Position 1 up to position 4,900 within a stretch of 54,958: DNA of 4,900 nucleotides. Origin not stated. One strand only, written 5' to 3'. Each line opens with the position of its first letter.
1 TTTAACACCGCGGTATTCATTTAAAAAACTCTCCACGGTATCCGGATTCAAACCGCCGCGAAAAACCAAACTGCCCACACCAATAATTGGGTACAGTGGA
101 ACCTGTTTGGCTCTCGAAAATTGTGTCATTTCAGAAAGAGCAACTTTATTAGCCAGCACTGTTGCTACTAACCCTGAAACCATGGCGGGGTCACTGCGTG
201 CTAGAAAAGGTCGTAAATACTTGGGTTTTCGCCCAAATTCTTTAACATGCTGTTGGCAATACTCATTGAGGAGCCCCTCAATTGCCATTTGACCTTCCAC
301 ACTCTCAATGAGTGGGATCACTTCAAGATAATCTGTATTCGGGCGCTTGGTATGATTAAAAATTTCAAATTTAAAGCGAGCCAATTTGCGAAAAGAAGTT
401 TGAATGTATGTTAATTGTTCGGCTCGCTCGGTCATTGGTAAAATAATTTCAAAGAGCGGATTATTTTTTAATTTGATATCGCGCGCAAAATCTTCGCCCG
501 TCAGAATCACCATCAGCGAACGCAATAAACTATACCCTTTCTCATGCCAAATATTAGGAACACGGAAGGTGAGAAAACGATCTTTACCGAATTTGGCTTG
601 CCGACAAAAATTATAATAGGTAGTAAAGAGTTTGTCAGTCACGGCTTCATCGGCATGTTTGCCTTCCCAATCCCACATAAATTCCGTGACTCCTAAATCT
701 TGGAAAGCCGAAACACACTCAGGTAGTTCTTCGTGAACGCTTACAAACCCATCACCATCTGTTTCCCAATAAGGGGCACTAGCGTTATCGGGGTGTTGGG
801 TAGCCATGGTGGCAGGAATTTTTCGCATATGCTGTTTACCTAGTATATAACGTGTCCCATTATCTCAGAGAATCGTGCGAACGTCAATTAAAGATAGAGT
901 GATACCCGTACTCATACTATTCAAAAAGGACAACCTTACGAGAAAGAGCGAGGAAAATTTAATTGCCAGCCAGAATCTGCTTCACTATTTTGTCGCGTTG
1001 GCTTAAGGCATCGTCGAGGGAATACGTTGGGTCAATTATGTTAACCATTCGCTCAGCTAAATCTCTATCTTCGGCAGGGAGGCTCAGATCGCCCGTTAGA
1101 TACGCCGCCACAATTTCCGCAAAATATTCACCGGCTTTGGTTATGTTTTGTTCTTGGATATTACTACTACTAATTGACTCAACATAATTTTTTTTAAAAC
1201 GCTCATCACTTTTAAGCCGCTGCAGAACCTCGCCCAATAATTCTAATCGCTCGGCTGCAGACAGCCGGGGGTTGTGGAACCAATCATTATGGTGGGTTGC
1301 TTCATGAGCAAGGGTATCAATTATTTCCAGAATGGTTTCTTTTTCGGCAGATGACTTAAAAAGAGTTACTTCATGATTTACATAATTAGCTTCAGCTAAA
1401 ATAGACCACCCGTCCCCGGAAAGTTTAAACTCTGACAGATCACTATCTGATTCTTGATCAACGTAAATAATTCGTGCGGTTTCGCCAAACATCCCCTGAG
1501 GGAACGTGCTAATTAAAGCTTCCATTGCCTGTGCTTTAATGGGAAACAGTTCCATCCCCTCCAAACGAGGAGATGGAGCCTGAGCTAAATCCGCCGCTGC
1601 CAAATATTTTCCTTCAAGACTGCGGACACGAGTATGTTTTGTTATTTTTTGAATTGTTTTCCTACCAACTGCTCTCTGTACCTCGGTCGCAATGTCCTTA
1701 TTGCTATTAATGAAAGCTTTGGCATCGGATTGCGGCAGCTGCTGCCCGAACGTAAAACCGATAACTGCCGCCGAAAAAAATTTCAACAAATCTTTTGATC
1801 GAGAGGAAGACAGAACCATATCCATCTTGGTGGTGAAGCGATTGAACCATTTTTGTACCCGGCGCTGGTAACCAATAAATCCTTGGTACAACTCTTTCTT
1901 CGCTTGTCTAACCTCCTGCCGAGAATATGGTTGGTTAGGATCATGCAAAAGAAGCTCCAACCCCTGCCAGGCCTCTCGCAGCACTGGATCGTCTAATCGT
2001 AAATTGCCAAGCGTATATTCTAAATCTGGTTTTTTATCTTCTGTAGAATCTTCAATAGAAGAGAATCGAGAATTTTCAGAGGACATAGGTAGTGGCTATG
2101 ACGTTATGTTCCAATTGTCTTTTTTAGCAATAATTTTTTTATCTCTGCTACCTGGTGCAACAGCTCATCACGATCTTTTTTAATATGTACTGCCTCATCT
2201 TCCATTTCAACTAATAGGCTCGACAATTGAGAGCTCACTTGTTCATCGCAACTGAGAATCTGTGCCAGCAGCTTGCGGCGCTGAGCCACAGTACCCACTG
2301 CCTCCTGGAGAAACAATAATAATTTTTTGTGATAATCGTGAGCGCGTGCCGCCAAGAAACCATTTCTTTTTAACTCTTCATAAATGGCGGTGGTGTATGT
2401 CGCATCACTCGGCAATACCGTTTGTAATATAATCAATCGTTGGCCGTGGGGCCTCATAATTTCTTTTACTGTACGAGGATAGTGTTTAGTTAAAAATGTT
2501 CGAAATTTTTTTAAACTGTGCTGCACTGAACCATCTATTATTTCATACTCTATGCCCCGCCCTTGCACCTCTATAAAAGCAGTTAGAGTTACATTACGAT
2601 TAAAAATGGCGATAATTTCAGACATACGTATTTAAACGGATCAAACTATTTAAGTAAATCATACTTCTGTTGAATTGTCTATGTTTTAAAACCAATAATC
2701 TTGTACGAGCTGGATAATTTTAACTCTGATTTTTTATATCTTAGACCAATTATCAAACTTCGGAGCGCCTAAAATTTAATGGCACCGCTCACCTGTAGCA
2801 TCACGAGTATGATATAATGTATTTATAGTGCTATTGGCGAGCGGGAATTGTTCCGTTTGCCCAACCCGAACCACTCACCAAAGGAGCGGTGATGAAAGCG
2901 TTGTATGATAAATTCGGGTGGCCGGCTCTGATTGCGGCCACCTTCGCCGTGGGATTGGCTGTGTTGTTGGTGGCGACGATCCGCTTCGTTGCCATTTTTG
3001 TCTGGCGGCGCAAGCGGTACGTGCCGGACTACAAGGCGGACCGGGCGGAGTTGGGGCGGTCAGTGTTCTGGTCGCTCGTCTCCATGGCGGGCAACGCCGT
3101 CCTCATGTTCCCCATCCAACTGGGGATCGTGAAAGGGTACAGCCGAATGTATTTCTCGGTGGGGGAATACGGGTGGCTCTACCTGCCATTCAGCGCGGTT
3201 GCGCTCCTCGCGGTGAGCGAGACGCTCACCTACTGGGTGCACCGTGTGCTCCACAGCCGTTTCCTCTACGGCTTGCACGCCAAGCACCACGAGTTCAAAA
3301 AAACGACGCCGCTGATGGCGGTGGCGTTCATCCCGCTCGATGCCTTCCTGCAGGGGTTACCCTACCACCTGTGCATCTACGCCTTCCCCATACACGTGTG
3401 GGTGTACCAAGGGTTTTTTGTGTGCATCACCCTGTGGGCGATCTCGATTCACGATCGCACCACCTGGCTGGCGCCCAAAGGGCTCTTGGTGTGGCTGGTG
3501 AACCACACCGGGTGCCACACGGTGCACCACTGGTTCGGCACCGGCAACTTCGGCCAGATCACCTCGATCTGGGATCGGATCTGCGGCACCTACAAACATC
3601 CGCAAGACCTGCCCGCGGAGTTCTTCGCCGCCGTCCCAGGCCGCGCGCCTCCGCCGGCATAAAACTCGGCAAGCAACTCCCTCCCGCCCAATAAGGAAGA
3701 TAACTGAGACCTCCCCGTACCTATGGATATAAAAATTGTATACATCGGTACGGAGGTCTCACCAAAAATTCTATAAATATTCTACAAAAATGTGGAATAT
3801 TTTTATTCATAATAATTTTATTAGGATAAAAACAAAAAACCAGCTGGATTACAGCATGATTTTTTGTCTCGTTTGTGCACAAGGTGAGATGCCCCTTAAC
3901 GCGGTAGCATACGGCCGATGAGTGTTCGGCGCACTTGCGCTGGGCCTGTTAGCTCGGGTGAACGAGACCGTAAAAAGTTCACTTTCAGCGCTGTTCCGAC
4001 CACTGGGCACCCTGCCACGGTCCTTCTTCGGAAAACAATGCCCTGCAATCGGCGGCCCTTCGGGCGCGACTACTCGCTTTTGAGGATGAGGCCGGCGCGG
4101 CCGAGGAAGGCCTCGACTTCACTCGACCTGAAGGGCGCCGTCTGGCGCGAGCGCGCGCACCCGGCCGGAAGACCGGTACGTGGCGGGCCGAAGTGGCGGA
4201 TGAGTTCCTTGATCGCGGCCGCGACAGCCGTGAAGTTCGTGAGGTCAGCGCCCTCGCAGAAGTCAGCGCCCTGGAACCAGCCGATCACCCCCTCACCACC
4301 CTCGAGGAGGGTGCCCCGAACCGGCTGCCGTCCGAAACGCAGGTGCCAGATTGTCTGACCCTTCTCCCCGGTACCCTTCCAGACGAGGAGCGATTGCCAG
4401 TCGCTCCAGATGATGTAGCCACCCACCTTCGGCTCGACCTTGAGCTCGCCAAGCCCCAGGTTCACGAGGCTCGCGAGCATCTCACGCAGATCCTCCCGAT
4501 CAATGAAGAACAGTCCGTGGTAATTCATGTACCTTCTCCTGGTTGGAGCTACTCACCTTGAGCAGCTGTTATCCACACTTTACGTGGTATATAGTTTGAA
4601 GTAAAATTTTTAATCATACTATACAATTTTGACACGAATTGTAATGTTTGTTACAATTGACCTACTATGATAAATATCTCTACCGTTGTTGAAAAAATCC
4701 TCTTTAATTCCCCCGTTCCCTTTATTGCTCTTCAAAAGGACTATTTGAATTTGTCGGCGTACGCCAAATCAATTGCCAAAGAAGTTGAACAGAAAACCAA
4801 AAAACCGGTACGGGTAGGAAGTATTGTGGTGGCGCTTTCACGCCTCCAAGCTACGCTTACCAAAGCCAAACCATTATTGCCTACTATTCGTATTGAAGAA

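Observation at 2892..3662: Eukaryote-style sterol C5-desaturase (ERG3/SC5D-like) in a CPR genome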

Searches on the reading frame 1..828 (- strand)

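Call 3: search_protein_families(library=pfam, proteins=[window:1-828:-], max_evalue=0.01)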
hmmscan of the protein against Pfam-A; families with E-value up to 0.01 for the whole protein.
window:1-828:- (276 aa): 1 family
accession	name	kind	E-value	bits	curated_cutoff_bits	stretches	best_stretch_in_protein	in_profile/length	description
PF14010.12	PEPcase_2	-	2.4e-73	247.8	25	1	4-276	1-276/493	Phosphoenolpyruvate carboxylase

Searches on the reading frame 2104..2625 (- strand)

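Call 3: search_protein_families(library=pfam, proteins=[window:2104-2625:-], max_evalue=0.01)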
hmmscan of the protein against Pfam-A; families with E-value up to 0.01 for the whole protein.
window:2104-2625:- (173 aa): 0 families

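Call 4: search_protein_families(library=ncbifam, proteins=[window:2104-2625:-], max_evalue=0.01)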
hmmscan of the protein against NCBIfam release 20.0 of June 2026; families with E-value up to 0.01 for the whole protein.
window:2104-2625:- (173 aa): 1 family
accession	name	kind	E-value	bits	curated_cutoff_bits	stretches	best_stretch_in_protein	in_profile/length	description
NF004402.0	PRK05758.2-2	equivalog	0.0023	18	115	0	110-169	35-92/179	F0F1 ATP synthase subunit delta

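Call 100: search_protein_families(library=pfam, max_evalue=0.01, proteins=[window:2104-2625:-])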
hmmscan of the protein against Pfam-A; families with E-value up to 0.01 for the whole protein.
window:2104-2625:- (173 aa): 0 families

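Call 106: search_protein_families(library=padloc, max_evalue=0.01, proteins=[window:2104-2625:-])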
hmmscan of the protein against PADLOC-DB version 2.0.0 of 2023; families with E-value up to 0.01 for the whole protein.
window:2104-2625:- (173 aa): 0 families

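Call 107: search_protein_families(library=phrogs, max_evalue=0.01, proteins=[window:2104-2625:-])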
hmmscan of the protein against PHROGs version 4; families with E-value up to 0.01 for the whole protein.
window:2104-2625:- (173 aa): 0 families

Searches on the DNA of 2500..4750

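Call 83: search_rna_families(source=window, start=2500, end=4750, threshold=evalue, max_evalue=1)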
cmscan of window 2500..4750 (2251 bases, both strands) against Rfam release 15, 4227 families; matches with E-value up to 1: 3.
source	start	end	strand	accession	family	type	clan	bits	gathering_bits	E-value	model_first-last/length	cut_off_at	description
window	3763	3805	+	RF02584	KRAS_3UTR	Cis-reg;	-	32.2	49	0.22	1-49/49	no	KRAS 3' UTR cis-regulatory element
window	3699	3765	+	RF03640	mir-3747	Gene; miRNA;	-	23.6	63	0.099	1-67/67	no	mir-3747 microRNA precursor family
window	3696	3771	-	RF03880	mir-1684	Gene; miRNA;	-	20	60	0.99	1-87/87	no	mir-1684 microRNA precursor family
